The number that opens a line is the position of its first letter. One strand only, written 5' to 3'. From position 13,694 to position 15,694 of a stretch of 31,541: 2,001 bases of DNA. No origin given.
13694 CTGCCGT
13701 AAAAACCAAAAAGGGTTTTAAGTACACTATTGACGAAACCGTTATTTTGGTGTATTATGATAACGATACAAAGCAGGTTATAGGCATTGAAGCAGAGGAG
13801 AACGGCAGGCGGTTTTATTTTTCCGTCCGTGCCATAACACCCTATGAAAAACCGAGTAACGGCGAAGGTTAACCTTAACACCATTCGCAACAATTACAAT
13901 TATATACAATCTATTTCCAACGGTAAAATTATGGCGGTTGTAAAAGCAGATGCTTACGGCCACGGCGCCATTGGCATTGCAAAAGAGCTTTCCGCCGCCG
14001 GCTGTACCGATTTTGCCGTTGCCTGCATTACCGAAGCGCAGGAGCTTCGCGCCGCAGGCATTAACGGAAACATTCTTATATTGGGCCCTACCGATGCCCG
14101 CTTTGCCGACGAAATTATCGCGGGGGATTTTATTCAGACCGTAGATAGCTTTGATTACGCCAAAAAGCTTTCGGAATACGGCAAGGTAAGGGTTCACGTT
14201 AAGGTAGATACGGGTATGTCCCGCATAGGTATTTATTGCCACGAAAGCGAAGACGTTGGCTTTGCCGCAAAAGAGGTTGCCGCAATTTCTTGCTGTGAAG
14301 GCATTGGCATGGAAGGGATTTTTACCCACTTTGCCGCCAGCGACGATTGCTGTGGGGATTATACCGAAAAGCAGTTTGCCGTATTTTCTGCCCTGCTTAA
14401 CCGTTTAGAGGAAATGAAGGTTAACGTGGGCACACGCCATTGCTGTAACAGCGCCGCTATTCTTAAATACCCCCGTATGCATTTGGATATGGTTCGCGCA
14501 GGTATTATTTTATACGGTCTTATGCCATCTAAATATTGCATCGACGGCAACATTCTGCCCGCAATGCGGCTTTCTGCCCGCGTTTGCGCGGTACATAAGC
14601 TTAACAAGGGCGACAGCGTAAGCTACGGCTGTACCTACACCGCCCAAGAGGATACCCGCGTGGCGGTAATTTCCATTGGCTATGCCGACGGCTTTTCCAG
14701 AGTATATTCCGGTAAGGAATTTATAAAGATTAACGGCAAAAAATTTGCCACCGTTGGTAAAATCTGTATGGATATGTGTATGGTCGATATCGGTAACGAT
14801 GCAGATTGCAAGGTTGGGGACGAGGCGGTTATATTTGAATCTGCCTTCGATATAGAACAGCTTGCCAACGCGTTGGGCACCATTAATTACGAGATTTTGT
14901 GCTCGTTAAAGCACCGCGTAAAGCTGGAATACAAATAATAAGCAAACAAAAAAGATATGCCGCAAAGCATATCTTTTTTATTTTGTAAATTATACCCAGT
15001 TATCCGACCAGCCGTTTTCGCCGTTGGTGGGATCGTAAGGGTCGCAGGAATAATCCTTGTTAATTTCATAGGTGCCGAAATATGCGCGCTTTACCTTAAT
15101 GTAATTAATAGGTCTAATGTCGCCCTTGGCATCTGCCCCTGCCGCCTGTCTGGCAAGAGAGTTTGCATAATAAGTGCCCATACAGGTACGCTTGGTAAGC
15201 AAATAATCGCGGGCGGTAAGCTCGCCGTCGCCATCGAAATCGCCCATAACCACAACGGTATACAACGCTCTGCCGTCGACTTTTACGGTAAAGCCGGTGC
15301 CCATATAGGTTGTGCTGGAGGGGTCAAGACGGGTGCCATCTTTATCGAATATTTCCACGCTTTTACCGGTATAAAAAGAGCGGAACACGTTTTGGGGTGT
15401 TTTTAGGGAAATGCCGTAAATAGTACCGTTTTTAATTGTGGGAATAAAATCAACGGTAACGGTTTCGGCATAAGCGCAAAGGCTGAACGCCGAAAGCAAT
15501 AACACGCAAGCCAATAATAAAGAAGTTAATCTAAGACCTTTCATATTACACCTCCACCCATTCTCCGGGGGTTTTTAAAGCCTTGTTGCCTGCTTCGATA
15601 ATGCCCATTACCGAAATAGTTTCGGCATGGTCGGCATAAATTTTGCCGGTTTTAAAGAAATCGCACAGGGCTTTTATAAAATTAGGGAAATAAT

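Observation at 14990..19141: Five-gene operon bracketing a sugar redox/TIM-barrel pair and a membrane protein with cohesin/dockerin genes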

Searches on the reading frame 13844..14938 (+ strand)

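Call 7: search_protein_families(library=pfam, proteins=[window:13844-14938:+], max_evalue=0.001)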
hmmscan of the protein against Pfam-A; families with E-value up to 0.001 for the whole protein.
window:13844-14938:+ (364 aa): 2 families
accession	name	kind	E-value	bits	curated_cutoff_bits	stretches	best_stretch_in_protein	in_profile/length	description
PF01168.26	Ala_racemase_N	-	4.9e-65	219.8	24.1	1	9-228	1-220/220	Alanine racemase, N-terminal domain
PF00842.27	Ala_racemase_C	-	1.4e-43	148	25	1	240-363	1-127/127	Alanine racemase, C-terminal domain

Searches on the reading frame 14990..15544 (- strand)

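Call 3: search_protein_families(library=pfam, proteins=[window:14990-15544:-], max_evalue=0.01)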
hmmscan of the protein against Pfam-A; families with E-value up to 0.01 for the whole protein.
window:14990-15544:- (184 aa): 0 families

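Call 4: search_protein_families(library=ncbifam, proteins=[window:14990-15544:-], max_evalue=0.01)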
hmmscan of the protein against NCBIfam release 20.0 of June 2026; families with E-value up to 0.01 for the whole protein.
window:14990-15544:- (184 aa): 1 family
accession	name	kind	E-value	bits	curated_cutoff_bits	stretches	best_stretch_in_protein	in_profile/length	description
NF049990.1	CellobisidaseCelK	equivalog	0.0021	16.3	1700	1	97-155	826-882/889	cellulose 1,4-beta-cellobiosidase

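Call 69: search_protein_families(library=pfam, proteins=[window:14990-15544:-], max_evalue=1)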
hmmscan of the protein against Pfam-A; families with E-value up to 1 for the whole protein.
window:14990-15544:- (184 aa): 1 family
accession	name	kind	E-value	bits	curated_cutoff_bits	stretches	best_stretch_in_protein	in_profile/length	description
PF00404.24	Dockerin_1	-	0.036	14.7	22.9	1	101-123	2-24/57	Dockerin type I domain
